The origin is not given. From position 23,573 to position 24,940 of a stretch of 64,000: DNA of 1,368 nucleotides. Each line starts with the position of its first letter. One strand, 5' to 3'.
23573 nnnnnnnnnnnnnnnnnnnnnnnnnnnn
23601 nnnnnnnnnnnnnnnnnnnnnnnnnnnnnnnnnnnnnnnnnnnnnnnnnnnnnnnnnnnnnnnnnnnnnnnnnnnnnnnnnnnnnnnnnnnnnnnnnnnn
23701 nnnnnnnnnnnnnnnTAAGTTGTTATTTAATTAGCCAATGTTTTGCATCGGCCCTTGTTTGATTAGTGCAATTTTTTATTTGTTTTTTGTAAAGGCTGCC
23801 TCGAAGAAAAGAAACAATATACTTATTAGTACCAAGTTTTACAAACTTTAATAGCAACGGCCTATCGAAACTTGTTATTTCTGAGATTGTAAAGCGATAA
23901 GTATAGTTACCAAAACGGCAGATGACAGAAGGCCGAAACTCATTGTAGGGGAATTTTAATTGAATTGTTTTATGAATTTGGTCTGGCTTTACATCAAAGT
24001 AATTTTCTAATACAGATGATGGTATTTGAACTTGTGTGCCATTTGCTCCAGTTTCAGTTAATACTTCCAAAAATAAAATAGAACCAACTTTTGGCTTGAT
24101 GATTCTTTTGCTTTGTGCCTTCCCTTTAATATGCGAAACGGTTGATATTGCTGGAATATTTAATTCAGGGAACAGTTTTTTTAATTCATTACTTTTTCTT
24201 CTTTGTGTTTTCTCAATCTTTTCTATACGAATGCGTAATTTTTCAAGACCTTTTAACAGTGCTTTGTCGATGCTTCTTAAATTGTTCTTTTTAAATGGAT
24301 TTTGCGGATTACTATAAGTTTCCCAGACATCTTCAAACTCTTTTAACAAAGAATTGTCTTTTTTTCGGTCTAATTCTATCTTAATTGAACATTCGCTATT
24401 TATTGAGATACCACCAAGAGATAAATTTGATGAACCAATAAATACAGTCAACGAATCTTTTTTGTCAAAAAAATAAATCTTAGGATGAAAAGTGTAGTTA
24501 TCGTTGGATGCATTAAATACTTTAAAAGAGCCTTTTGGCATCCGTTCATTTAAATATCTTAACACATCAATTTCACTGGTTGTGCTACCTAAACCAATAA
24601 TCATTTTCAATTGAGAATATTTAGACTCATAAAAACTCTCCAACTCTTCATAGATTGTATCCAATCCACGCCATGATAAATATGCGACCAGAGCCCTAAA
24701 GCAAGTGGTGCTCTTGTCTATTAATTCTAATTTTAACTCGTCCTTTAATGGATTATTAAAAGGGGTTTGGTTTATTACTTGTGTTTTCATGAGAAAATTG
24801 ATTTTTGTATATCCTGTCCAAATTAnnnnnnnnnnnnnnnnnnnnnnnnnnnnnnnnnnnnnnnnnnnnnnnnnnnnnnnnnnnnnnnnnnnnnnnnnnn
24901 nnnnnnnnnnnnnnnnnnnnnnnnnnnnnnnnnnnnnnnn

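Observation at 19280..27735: SNF2 ATPase / PLD nuclease / beta-class MTase / type III Res operon: a composite restriction-type system that is neither plain type III R-M nor canonical DISARM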

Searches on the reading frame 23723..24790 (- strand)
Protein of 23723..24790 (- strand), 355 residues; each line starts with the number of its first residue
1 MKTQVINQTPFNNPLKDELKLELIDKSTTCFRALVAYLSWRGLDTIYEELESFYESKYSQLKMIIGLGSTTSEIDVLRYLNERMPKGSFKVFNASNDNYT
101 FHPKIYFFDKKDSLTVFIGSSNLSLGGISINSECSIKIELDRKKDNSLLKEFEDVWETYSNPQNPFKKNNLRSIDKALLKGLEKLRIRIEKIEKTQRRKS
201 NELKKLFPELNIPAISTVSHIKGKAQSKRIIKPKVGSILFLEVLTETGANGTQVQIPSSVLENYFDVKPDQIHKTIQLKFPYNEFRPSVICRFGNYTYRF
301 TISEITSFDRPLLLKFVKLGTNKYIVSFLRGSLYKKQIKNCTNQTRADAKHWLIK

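Call 3: search_protein_families(library=pfam, proteins=[window:23723-24790:-], max_evalue=0.01)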
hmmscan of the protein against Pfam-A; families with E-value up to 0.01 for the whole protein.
window:23723-24790:- (355 aa): 2 families
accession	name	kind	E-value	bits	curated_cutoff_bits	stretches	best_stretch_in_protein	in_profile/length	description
PF13091.12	PLDc_2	-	2.9e-07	30.8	27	1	60-156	38-132/132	PLD-like domain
PF09565.16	RE_NgoFVII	-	3.9e-06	26.7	23.8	1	48-152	33-144/162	NgoFVII restriction endonuclease N-terminal PLD domain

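Call 4: search_protein_families(library=padloc, proteins=[window:23723-24790:-], max_evalue=0.01)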
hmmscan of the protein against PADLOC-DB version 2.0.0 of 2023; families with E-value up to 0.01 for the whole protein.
window:23723-24790:- (355 aa): 11 families
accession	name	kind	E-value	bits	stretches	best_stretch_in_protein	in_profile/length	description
PDLC03829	ZacB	-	4.7e-06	23.7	1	98-180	294-389/586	-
PDLC02704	PbeA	-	5.1e-06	23.3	1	90-203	123-239/682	PbeA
PDLC02707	PbeA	-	1.2e-05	22.1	1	94-199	130-234/672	PbeA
PDLC03658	mREase_IV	-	1.6e-05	20.9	1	97-234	114-250/953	Type IV methyl-directed restriction enzyme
PDLC02614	DrmC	-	5.5e-05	21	1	34-139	39-136/153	DrmC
PDLC03530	REase_II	-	6.7e-05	20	1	68-201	73-206/350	Type II restriction enzyme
PDLC04553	PDC-M27B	-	0.0001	19.1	1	95-168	102-176/635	-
PDLC02616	DrmC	-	0.00016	19.4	1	95-143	158-204/224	DrmC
PDLC02901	DpdK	-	0.00091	16.9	1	22-158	47-171/173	DpdK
PDLC02611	DrmC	-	0.0023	16.1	1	86-140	60-115/138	DrmC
PDLC02703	PbeA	-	0.0085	12.7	0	92-160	130-203/626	PbeA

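Call 5: search_protein_families(library=ncbifam, proteins=[window:23723-24790:-], max_evalue=0.01)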
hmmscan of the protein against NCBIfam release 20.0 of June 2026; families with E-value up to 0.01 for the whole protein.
window:23723-24790:- (355 aa): 0 families

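Call 9: find_homologous_proteins(query=window:23723-24790:-)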
Query window:23723-24790:- (355 aa): 35 proteins with E <= 0.001 among 3072 candidates.
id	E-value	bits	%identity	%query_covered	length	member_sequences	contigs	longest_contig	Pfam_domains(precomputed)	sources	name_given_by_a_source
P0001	4.6e-232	787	100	100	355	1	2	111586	PF13091.13,PF09565.17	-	-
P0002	1.7e-196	670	85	100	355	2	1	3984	PF13091.13,PF09565.17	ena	-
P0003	2.4e-186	637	81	100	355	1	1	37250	PF13091.13,PF09565.17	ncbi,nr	ncbi:MAG: phospholipase D family protein [Bacteroidetes bacterium]|nr:phospholipase D family protein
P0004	2.1e-173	594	76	100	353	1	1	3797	PF13091.13,PF09565.17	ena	-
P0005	1.5e-169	582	75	100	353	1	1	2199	PF13091.13,PF09565.17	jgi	jgi:HKD family nuclease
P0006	2.0e-120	420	55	100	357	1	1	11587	PF13091.13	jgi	jgi:HKD family nuclease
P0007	1.1e-108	382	53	100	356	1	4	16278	PF13091.13,PF09565.17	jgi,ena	-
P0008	8.3e-104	365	49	100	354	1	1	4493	PF13091.13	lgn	-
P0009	2.6e-95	338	47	100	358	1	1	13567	PF13091.13,PF09565.17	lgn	-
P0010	4.3e-84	301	44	100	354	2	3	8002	-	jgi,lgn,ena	-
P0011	5.8e-84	300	43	100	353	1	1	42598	PF13091.13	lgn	-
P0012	5.6e-83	297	42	100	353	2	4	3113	PF13091.13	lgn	-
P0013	1.8e-82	295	43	100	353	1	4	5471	-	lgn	-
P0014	4.9e-82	294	42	100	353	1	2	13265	PF13091.13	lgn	-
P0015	1.3e-81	292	43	100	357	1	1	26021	PF13091.13,PF09565.17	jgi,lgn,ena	-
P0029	3.4e-69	252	41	99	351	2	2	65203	PF13091.13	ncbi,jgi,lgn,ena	-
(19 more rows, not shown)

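Call 12: find_related_loci(query=A1, collection=genome_contigs, flank=10000)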
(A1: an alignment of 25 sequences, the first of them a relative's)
Query A1 (355 aa) in genome_contigs; peptide patterns used: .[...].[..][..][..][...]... (x = any residue, [..] = any of these).
86 stretches matched a pattern; 5 encode a relative of the query (tblastn E <= 1e-3); 5 distinct loci.
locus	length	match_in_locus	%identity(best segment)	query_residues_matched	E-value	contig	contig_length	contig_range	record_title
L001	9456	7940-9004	84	1-355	0e+0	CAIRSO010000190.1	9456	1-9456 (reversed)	MAG: uncultured Bacteroidia bacterium isolate Loclat_bin-16932 genome assembly, contig: bin-16932:190/881, whole genome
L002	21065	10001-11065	81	1-355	0e+0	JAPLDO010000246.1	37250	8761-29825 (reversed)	MAG: Bacteroidetes bacterium isolate LacPavin_0920_WC90_MAG_43_10 LacPavin_0920_WC90_scaffold_136390, whole genome shotg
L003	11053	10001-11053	43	1-352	2e-91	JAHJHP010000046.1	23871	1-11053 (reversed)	MAG: Candidatus Omnitrophota bacterium isolate Modern_marine_planktonic.mb.39 Modern_marine_plan.mb.39_k141_399606, whol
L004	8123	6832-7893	41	1-354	4e-84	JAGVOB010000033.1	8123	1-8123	MAG: Candidatus Omnitrophota bacterium isolate DeMMO3_15 c_000000080170, whole genome shotgun sequence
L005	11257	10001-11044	41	2-354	5e-75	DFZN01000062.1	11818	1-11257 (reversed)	MAG TPA_asm: bacterium UBP11_UBA4055 isolate UBA4055 UBA4055_contig_8250, whole genome shotgun sequence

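Call 17: search_protein_families(library=padloc, proteins=[L003:3483-6986:+, L003:6967-9996:+, L004:536-3730:+, L004:3732-6827:+, L005:3130-6549:+, L005:6563-9982:+], max_evalue=0.00001)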
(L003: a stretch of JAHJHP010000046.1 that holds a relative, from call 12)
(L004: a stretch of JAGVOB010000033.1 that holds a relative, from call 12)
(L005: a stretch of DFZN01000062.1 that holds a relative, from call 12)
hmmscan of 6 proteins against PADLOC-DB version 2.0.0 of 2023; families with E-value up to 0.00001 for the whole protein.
L003:3483-6986:+ (1167 aa): 37 families (the best 25 are shown)
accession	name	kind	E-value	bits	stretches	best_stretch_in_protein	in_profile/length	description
PDLC01075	C3a139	-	5.1e-44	148.9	1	11-921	3-780/948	HKD+Snf2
PDLC02623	DrmD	-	8.5e-37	124.4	1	608-930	426-691/1040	DrmD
PDLC02621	DrmD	-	1.2e-33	114.5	2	610-929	389-697/1040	DrmD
PDLC02500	BrxHI|BrxHII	-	1.4e-29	101.2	2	629-927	381-636/933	BrxHI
PDLC00659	HmaA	-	1e-25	87.8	1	585-939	339-690/1176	SNF2 helicase / DEAD-box helicase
PDLC02193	PLD_Helicase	-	2.7e-25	86.7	1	706-894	643-834/905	-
PDLC02840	DpdE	-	5.4e-25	85.9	2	272-394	180-306/1091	DpdE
PDLC02843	DpdE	-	2e-24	83.6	2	272-394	179-301/1091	DpdE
PDLC02619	DrmD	-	2.3e-24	83.6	2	628-938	305-612/872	DrmD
PDLC02707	PbeA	-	2.1e-22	77.5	1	89-329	96-327/672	PbeA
PDLC02572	DrmA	-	7.5e-22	75.1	2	603-869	377-631/1043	DrmA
PDLC04556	PDC-M27C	-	4.2e-19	66.4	1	247-318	33-104/892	-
PDLC02632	DrmD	-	7.1e-19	65.7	1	603-877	380-640/662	DrmD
PDLC02504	BrxHI|BrxHII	-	1.1e-18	64.6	1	663-916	400-634/971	BrxHII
PDLC02620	DrmD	-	7e-18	62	1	623-872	369-589/1060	DrmD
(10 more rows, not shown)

L003:6967-9996:+ (1009 aa): 32 families (the best 25 are shown)
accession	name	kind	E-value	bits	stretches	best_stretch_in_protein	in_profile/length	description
PDLC03601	REase_MTase_IIG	-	2.1e-131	437.8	2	86-546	94-564/1110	Type IIG restriction enzyme-methyltransferase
PDLC03612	REase_MTase_IIG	-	1.7e-50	170.2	4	866-1009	1102-1247/1247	Type IIG restriction enzyme-methyltransferase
PDLC03596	REase_MTase_IIG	-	9.8e-44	147.7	3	434-752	535-834/1148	Type IIG restriction enzyme-methyltransferase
PDLC03348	MTase_II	-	2.9e-43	146.4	1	628-1007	347-711/727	Type II methyltransferase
PDLC03628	REase_MTase_IIG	-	2e-26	90.4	2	177-394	147-360/1100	Type IIG restriction enzyme-methyltransferase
PDLC02521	PglX|PglXI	-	4.2e-24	82.6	1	373-849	246-710/1174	PglX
PDLC03604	REase_MTase_IIG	-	3.8e-22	76.2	2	619-734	527-647/1011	Type IIG restriction enzyme-methyltransferase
PDLC03600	REase_MTase_IIG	-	1.7e-19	67.3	1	373-809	239-687/1205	Type IIG restriction enzyme-methyltransferase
PDLC03347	MTase_II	-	6.1e-18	62.8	1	759-1007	239-479/488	Type II methyltransferase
PDLC02525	PglX|PglXI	-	7.2e-17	59.2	1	370-735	227-561/607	PglX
PDLC03629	REase_MTase_IIG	-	4.6e-16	55.8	1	364-506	374-512/1182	Type IIG restriction enzyme-methyltransferase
PDLC02529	PglX|PglXI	-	1.9e-15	53.7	1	437-599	225-335/1189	PglX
PDLC02643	DrmMI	-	1.2e-14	51.2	0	619-692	860-936/1347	DrmMI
PDLC02527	PglX|PglXI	-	6e-14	48.7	1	373-505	237-389/1332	PglX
PDLC02528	PglX|PglXI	-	5.1e-12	42.4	1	436-749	287-594/1125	PglX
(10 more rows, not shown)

L004:536-3730:+ (1064 aa): 24 families
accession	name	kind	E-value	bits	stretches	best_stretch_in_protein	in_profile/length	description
PDLC01075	C3a139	-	5.6e-40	135.5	1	10-799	6-761/948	HKD+Snf2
PDLC02621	DrmD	-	3e-33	113.1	1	527-867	385-719/1040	DrmD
PDLC02500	BrxHI|BrxHII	-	8.7e-27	92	1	537-847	369-650/933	BrxHI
PDLC02623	DrmD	-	4.4e-26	89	1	597-851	464-701/1040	DrmD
PDLC00659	HmaA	-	7.7e-24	81.6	1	592-766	441-611/1176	SNF2 helicase / DEAD-box helicase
PDLC02193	PLD_Helicase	-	4.3e-23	79.4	1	619-776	641-808/905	-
PDLC02619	DrmD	-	2.3e-22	77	1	547-781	303-548/872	DrmD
PDLC02504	BrxHI|BrxHII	-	3.1e-20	69.8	1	521-822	353-635/971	BrxHII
PDLC02843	DpdE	-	4.4e-18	62.6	1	627-765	535-663/1091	DpdE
PDLC02840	DpdE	-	2.6e-17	60.4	1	642-778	538-666/1091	DpdE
PDLC02572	DrmA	-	1.2e-16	57.9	1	538-769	393-625/1043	DrmA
PDLC02632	DrmD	-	2.7e-16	57.2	1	538-784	396-643/662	DrmD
PDLC02620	DrmD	-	1e-15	54.8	1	539-779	364-590/1060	DrmD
PDLC02633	DrmD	-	5.2e-15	52.5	1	534-780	394-643/839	DrmD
PDLC02634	DrmD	-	3.9e-12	42.8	1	450-766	287-584/900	DrmD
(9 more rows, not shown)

L004:3732-6827:+ (1031 aa): 40 families (the best 25 are shown)
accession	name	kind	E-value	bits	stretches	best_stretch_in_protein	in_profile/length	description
PDLC03596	REase_MTase_IIG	-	1e-266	886.1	3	3-426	6-455/1148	Type IIG restriction enzyme-methyltransferase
PDLC03612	REase_MTase_IIG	-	5.1e-53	178.6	4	886-1028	1102-1246/1247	Type IIG restriction enzyme-methyltransferase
PDLC03601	REase_MTase_IIG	-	1.2e-50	170.4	1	179-584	196-559/1110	Type IIG restriction enzyme-methyltransferase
PDLC03348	MTase_II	-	6.5e-38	128.7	1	648-1026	345-709/727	Type II methyltransferase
PDLC02643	DrmMI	-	2.6e-30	103.1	2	478-586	597-721/1347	DrmMI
PDLC03604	REase_MTase_IIG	-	3e-26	89.8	1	471-790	377-680/1011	Type IIG restriction enzyme-methyltransferase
PDLC02638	DrmMI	-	2.2e-21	73.8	2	478-623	595-762/935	DrmMI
PDLC03356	MTase_II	-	1.1e-18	65.4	1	644-950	198-486/545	Type II methyltransferase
PDLC03609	REase_MTase_IIG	-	1.3e-18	64.2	2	312-600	294-549/1066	Type IIG restriction enzyme-methyltransferase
PDLC03335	MTase_II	-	1.2e-16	58.5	1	571-760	107-308/607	Type II methyltransferase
PDLC03629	REase_MTase_IIG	-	1.9e-15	53.7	1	476-585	429-537/1182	Type IIG restriction enzyme-methyltransferase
PDLC02525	PglX|PglXI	-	2.3e-15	54.2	1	479-746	281-550/607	PglX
PDLC02639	DrmMI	-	2.5e-15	53.8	1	476-586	280-389/803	DrmMI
PDLC02646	DrmMI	-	3.2e-15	53.3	1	522-638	42-152/792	DrmMI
PDLC03627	REase_MTase_IIG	-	3.7e-15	52.7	1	377-554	327-481/1136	Type IIG restriction enzyme-methyltransferase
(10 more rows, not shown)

L005:3130-6549:+ (1139 aa): 23 families
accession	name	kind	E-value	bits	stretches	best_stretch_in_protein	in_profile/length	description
PDLC01075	C3a139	-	1.7e-62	210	1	82-902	88-765/948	HKD+Snf2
PDLC02621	DrmD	-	3e-26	90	2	819-902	577-661/1040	DrmD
PDLC02623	DrmD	-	4.7e-26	88.8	1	818-943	577-702/1040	DrmD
PDLC02500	BrxHI|BrxHII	-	1.7e-25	87.8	1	816-897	525-603/933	BrxHI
PDLC02619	DrmD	-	7.1e-23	78.7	2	818-876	487-544/872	DrmD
PDLC02193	PLD_Helicase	-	3.8e-22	76.3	1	819-957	752-887/905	-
PDLC02843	DpdE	-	1.6e-18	64.1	2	264-402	173-301/1091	DpdE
PDLC04556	PDC-M27C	-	7.7e-18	62.2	1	252-309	40-100/892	-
PDLC02840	DpdE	-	7.8e-18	62.2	2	269-402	179-306/1091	DpdE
PDLC00659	HmaA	-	7e-16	55.2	1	817-872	563-617/1176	SNF2 helicase / DEAD-box helicase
PDLC03830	ZacC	-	6.9e-14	49.4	0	825-866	858-901/1019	-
PDLC02572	DrmA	-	7.5e-14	48.6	1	820-868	576-625/1043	DrmA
PDLC02633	DrmD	-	4.7e-13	46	1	819-878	582-642/839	DrmD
PDLC02504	BrxHI|BrxHII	-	1.2e-12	44.7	1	823-893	539-611/971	BrxHII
PDLC02853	DpdE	-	1.8e-12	44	1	823-877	556-611/985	DpdE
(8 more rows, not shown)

L005:6563-9982:+ (1139 aa): 23 families
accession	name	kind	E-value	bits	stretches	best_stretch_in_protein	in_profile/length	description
PDLC03601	REase_MTase_IIG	-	5e-61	204.7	3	411-554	333-483/1110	Type IIG restriction enzyme-methyltransferase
PDLC03348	MTase_II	-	1.7e-41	140.6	1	760-1135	347-710/727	Type II methyltransferase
PDLC03612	REase_MTase_IIG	-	4.4e-37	125.8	3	340-721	342-710/1247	Type IIG restriction enzyme-methyltransferase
PDLC03596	REase_MTase_IIG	-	8.7e-32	108.1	2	602-887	583-838/1148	Type IIG restriction enzyme-methyltransferase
PDLC03604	REase_MTase_IIG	-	9.7e-20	68.2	2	757-933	532-720/1011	Type IIG restriction enzyme-methyltransferase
PDLC02643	DrmMI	-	2.2e-18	63.6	2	455-626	547-690/1347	DrmMI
PDLC03629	REase_MTase_IIG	-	4e-17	59.3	0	757-836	568-655/1182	Type IIG restriction enzyme-methyltransferase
PDLC02527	PglX|PglXI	-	1.6e-15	53.9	2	465-629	237-388/1332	PglX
PDLC02525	PglX|PglXI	-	2e-15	54.5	1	758-887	454-584/607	PglX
PDLC03335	MTase_II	-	2e-14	51.2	1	707-892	149-329/607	Type II methyltransferase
PDLC02638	DrmMI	-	7.1e-13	45.6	0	529-629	597-692/935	DrmMI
PDLC03628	REase_MTase_IIG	-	1.5e-11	41.1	1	528-667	491-631/1100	Type IIG restriction enzyme-methyltransferase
PDLC03293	MTase_II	-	1e-10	39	1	758-1082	95-406/427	Type II methyltransferase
PDLC03338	MTase_II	-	6.7e-09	33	0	758-858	244-342/604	Type II methyltransferase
PDLC03627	REase_MTase_IIG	-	1.1e-08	31.3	1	435-544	328-420/1136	Type IIG restriction enzyme-methyltransferase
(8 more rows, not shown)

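Call 18: search_protein_families(library=pfam, proteins=[L003:3483-6986:+, L003:6967-9996:+, L004:536-3730:+, L004:3732-6827:+, L005:3130-6549:+, L005:6563-9982:+, L003:1249-2034:+, L003:2024-2953:+, L005:1197-2108:+, L005:2109-2843:+], max_evalue=0.001)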
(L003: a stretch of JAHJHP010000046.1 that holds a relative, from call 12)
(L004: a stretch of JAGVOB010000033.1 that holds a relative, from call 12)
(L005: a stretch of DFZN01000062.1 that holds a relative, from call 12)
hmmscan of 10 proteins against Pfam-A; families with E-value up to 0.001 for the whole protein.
L003:3483-6986:+ (1167 aa): 6 families
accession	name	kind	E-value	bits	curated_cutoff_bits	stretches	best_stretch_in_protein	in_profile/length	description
PF00176.29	SNF2-rel_dom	-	9e-18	64.8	24.9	2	253-332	1-85/290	SNF2-related domain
PF00271.37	Helicase_C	-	2.1e-15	57.4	23.5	1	734-860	2-110/110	Helicase conserved C-terminal domain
PF04851.21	ResIII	-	8.8e-12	45.7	22.5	1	248-391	2-163/164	Type III restriction enzyme, res subunit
PF13091.12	PLDc_2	-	9.6e-10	38.9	27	1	24-169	2-120/132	PLD-like domain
PF00270.35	DEAD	-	3.9e-08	33.7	26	1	276-397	22-166/167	DEAD/DEAH box helicase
PF09565.16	RE_NgoFVII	-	4.3e-07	29.8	23.8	1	109-159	74-126/162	NgoFVII restriction endonuclease N-terminal PLD domain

L003:6967-9996:+ (1009 aa): 7 families
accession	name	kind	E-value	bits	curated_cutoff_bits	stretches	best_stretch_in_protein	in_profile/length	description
PF12950.13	TaqI_C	-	7.8e-26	91.1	26.5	1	825-950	2-118/118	TaqI-like C-terminal specificity domain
PF07669.17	Eco57I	-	9.3e-26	91.4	25.3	1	484-715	1-164/171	Eco57I restriction-modification methylase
PF02384.22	N6_Mtase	-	2.6e-11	43.9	20.4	0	618-737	117-235/311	N-6 DNA Methylase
PF20473.4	MmeI_Mtase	-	1e-08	35.1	27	1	433-526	13-105/259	MmeI, DNA-methyltransferase domain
PF25120.1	DUF7814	-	1.6e-05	25.1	27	0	264-301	120-160/228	Domain of unknown function (DUF7814)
PF01170.24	UPF0020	-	2.4e-05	24.5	22.3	0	437-500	26-93/197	RMKL-like, methyltransferase domain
PF20465.4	MmeI_hel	-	0.00064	20.9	27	0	225-297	3-75/75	MmeI, helicase spacer domain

L004:536-3730:+ (1064 aa): 7 families
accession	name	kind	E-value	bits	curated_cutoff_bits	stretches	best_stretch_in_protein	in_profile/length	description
PF00271.37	Helicase_C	-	1.4e-21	77.2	23.5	1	660-765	11-109/110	Helicase conserved C-terminal domain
PF13091.12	PLDc_2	-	6.8e-10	39.3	27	1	50-194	21-132/132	PLD-like domain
PF04851.21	ResIII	-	1.8e-09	38.2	22.5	1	337-385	117-163/164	Type III restriction enzyme, res subunit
PF00176.29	SNF2-rel_dom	-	2.8e-08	33.7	24.9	1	329-472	111-233/290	SNF2-related domain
PF00270.35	DEAD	-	2.1e-06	28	26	1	333-387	103-162/167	DEAD/DEAH box helicase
PF13401.12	AAA_22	-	1.1e-05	26.2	27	0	280-367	14-103/130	AAA domain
PF09565.16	RE_NgoFVII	-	1.1e-05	25.3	23.8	1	116-198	72-153/162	NgoFVII restriction endonuclease N-terminal PLD domain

L004:3732-6827:+ (1031 aa): 5 families
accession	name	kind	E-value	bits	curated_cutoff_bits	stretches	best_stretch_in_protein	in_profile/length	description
PF07669.17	Eco57I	-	4.1e-29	102.3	25.3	1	532-738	1-165/171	Eco57I restriction-modification methylase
PF12950.13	TaqI_C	-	1.5e-23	83.7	26.5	1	846-969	3-117/118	TaqI-like C-terminal specificity domain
PF02384.22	N6_Mtase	-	3.5e-14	53.3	20.4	1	641-785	117-260/311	N-6 DNA Methylase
PF20473.4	MmeI_Mtase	-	6.8e-08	32.4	27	1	475-583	13-120/259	MmeI, DNA-methyltransferase domain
PF01170.24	UPF0020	-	0.00047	20.4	22.3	0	484-564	31-109/197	RMKL-like, methyltransferase domain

L005:3130-6549:+ (1139 aa): 5 families
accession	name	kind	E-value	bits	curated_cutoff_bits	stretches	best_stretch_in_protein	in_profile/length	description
PF00271.37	Helicase_C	-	7.8e-17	62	23.5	1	818-865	63-110/110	Helicase conserved C-terminal domain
PF00176.29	SNF2-rel_dom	-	6.8e-12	45.5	24.9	2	251-315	1-72/290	SNF2-related domain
PF04851.21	ResIII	-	2.9e-07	31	22.5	1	248-399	4-163/164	Type III restriction enzyme, res subunit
PF13091.12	PLDc_2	-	7e-06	26.4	27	1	83-172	60-132/132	PLD-like domain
PF00270.35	DEAD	-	8.4e-05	22.8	26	0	352-401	115-162/167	DEAD/DEAH box helicase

L005:6563-9982:+ (1139 aa): 3 families
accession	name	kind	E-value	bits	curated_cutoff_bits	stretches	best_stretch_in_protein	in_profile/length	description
PF07669.17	Eco57I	-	3e-28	99.5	25.3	1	609-848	1-165/171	Eco57I restriction-modification methylase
PF12950.13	TaqI_C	-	1.5e-22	80.5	26.5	1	954-1079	2-118/118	TaqI-like C-terminal specificity domain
PF02384.22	N6_Mtase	-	1.1e-11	45.1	20.4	0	749-877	117-243/311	N-6 DNA Methylase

L003:1249-2034:+ (261 aa): 0 families

L003:2024-2953:+ (309 aa): 0 families

L005:1197-2108:+ (303 aa): 0 families

L005:2109-2843:+ (244 aa): 2 families
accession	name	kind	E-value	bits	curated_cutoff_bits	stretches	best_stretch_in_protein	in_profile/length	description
PF07505.17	DUF5131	-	1.1e-99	333.4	28.9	1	3-235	1-243/243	Protein of unknown function (DUF5131)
PF17338.8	GP88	-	0.00038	20.8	24.4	1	19-155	45-180/230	Gene product 88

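Call 20: find_encoding_contigs(protein=P0029, flank=10000, max_places=2)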
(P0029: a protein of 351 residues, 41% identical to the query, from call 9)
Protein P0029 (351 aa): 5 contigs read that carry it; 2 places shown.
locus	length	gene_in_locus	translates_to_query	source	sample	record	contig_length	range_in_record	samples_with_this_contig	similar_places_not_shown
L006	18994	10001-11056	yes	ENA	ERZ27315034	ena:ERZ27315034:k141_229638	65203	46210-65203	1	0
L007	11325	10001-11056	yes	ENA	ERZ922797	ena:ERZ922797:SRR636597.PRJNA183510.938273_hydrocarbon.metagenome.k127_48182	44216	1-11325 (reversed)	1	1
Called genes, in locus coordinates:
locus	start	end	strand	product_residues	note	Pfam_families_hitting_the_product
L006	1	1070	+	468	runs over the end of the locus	PF17761:DUF1016_N, PF06250:YhcG_C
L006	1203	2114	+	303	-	-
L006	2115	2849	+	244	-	PF07505:DUF5131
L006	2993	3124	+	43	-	-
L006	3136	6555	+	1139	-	PF04851:ResIII (weak), PF00176:SNF2-rel_dom, PF00271:Helicase_C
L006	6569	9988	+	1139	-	PF02384:N6_Mtase (faint), PF07669:Eco57I, PF12950:TaqI_C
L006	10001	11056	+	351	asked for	PF13091:PLDc_2 (weak)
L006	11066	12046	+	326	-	-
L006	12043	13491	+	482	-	-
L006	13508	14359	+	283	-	PF18863:AbiJ_NTD4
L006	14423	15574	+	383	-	PF14281:PDDEXK_4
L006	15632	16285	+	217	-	PF14487:DarT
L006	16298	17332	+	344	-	PF01661:Macro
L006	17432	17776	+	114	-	PF08279:HTH_11 (faint)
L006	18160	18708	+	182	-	PF00929:RNase_T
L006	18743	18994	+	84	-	?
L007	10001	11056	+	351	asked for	PF13091:PLDc_2 (weak)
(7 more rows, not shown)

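Call 21: find_encoding_contigs(protein=P0011, flank=10000, max_places=2)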
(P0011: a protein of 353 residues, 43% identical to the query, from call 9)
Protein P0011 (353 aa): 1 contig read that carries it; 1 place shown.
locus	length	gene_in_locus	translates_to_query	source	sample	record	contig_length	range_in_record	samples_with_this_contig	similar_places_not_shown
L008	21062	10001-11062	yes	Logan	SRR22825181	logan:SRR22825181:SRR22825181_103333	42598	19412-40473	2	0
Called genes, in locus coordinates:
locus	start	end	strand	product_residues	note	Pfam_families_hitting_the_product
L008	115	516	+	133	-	-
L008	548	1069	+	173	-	-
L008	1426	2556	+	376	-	PF01103:Omp85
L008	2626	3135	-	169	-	PF01661:Macro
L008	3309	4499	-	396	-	PF00155:Aminotran_1_2, PF00266:Aminotran_5 (faint)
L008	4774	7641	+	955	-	PF13872:AAA_34 (weak), PF00176:SNF2-rel_dom, PF00270:DEAD, PF04851:ResIII, PF00271:Helicase_C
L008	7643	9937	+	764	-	PF01935:DUF87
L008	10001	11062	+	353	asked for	PF13091:PLDc_2 (weak)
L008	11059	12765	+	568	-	PF01555:N6_N4_Mtase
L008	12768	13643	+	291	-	PF17761:DUF1016_N, PF06250:YhcG_C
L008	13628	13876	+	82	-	PF06250:YhcG_C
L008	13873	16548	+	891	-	PF04851:ResIII, PF00271:Helicase_C (faint)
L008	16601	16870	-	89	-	PF03683:UPF0175, PF24001:DUF7317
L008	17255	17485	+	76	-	PF04255:DUF433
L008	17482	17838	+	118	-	PF18480:DUF5615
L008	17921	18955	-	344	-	PF08240:ADH_N, PF16912:Glu_dehyd_C, PF00107:ADH_zinc_N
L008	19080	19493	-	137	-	-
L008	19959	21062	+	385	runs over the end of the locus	PF02518:HATPase_c, PF14501:HATPase_c_5 (weak)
